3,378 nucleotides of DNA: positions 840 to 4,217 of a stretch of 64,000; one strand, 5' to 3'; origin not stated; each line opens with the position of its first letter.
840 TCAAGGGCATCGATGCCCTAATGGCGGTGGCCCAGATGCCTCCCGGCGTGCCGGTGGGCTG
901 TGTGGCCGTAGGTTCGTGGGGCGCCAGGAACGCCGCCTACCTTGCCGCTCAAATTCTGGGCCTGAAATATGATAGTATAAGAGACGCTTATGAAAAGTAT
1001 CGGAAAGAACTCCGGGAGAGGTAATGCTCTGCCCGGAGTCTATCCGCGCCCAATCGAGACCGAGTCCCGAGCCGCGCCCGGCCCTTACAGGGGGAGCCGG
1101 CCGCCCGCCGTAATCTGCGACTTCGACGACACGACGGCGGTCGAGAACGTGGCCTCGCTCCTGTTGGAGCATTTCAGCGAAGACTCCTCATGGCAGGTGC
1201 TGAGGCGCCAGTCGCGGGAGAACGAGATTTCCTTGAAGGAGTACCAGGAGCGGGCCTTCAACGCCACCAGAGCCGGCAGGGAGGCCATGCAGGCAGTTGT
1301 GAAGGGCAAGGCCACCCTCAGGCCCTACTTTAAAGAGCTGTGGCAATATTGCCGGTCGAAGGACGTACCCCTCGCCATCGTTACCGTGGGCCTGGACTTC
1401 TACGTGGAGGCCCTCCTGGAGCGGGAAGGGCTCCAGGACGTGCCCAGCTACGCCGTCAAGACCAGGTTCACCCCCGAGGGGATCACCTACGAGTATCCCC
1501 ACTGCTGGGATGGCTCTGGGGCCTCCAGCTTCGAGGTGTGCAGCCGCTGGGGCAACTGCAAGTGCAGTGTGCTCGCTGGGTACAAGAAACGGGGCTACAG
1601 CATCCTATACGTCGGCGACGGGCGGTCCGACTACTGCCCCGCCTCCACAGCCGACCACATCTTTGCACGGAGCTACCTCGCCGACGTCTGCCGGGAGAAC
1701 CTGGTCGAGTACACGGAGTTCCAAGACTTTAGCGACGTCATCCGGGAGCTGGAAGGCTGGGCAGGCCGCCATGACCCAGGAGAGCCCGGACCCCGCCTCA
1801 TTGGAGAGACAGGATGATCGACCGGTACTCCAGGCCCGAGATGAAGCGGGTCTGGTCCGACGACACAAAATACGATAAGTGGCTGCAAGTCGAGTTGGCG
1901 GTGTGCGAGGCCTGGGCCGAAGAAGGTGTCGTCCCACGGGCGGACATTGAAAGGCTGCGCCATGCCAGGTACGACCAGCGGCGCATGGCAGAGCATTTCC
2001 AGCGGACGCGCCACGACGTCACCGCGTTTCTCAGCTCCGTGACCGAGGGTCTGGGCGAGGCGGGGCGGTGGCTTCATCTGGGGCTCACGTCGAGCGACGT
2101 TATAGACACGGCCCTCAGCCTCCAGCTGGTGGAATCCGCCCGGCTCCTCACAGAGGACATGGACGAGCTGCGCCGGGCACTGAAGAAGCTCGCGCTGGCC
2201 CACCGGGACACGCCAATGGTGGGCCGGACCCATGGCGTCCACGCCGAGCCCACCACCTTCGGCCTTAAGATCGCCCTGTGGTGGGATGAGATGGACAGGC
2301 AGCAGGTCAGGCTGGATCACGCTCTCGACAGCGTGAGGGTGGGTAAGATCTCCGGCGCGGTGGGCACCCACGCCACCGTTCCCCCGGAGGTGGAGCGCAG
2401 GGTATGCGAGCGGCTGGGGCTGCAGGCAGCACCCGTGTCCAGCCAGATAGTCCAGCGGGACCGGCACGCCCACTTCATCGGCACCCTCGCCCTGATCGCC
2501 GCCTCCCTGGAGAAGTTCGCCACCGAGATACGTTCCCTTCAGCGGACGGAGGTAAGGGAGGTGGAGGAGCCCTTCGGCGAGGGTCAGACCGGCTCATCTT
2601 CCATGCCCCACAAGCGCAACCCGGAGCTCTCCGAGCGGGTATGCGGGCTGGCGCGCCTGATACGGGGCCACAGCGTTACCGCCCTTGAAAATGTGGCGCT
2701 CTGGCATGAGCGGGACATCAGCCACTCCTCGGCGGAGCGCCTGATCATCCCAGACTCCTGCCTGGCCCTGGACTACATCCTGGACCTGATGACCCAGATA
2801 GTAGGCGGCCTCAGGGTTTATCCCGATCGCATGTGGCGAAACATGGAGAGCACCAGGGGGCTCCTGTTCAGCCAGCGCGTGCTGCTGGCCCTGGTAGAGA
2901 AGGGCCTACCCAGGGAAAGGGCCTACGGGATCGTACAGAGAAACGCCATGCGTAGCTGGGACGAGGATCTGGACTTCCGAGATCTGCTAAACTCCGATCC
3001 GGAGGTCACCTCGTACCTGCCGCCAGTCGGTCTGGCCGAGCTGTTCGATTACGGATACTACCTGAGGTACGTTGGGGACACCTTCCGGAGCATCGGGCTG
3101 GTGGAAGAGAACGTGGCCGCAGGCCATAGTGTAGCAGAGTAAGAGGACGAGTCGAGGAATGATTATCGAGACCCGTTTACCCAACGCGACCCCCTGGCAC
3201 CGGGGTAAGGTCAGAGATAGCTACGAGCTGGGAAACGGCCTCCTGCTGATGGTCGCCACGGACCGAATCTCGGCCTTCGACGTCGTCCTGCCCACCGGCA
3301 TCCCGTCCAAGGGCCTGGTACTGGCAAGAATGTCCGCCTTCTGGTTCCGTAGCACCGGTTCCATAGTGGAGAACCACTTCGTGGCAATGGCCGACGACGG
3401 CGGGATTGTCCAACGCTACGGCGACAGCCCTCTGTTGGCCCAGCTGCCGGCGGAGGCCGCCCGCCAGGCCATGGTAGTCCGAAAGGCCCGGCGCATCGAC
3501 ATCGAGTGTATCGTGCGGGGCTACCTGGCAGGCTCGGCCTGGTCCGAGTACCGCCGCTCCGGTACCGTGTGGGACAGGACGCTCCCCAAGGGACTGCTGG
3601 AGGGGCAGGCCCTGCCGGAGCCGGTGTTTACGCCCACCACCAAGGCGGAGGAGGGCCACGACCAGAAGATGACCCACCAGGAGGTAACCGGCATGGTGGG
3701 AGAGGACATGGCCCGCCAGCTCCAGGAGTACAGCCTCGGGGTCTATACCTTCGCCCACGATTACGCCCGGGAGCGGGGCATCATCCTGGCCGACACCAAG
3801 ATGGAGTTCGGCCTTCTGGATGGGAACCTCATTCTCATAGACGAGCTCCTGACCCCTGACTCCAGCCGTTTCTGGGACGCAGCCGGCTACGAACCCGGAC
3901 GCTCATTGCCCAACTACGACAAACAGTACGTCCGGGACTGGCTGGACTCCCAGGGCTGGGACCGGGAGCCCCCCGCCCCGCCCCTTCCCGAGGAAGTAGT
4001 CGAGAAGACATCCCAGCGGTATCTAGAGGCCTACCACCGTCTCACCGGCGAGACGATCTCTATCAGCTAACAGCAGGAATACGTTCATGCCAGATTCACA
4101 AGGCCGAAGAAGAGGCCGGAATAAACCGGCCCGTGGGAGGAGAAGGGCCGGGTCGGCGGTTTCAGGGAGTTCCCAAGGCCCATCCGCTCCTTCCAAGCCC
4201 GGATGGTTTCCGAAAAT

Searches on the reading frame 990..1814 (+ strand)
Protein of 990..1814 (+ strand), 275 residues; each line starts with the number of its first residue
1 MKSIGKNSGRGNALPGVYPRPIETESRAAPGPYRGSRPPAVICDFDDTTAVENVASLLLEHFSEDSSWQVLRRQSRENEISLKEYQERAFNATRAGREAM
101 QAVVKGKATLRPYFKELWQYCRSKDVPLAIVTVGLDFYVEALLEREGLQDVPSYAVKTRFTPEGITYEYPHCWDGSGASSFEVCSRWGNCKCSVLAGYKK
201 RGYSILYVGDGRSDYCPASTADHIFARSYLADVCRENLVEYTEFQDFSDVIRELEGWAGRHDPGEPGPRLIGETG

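Call 58: search_protein_families(library=pfam, proteins=[window:990-1814:+], max_evalue=0.00001)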
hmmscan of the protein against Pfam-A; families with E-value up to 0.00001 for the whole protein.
window:990-1814:+ (275 aa): 2 families
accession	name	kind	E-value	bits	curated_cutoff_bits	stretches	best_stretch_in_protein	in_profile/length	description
PF12710.13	HAD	-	3.8e-09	37.7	27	1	41-215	1-185/189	haloacid dehalogenase-like hydrolase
PF06888.18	Put_Phosphatase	-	9.8e-07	28.9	27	1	41-222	3-192/234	Putative Phosphatase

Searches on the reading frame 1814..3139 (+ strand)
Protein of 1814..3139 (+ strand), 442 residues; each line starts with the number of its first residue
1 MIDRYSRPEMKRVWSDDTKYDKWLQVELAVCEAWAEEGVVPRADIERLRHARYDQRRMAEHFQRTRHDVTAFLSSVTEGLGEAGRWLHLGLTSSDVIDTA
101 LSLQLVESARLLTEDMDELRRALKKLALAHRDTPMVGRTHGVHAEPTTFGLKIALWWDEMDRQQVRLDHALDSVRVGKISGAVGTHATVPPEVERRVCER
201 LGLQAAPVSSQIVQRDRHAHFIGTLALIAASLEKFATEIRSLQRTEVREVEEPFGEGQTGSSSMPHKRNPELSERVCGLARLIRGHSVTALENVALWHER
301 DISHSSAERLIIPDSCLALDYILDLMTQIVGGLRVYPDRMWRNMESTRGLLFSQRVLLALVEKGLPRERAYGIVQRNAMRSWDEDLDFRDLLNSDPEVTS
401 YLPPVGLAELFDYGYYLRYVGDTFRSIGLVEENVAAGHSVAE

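Call 58: search_protein_families(library=pfam, proteins=[window:1814-3139:+], max_evalue=0.00001)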
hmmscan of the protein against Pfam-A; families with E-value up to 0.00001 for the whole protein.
window:1814-3139:+ (442 aa): 2 families
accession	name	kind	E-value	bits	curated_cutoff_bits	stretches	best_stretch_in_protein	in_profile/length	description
PF00206.25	Lyase_1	-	4.8e-59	200.7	27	1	7-285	7-312/312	Lyase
PF10397.14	ADSL_C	-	8.1e-23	81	32.7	1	349-425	1-77/79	Adenylosuccinate lyase C-terminus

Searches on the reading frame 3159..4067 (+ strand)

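Call 58: search_protein_families(library=pfam, proteins=[window:3159-4067:+], max_evalue=0.00001)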
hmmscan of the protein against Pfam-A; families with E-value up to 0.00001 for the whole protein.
window:3159-4067:+ (303 aa): 1 family
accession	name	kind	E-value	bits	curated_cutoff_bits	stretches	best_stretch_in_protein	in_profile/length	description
PF01259.24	SAICAR_synt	-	3.5e-73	246.6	20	1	14-271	3-230/233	SAICAR synthetase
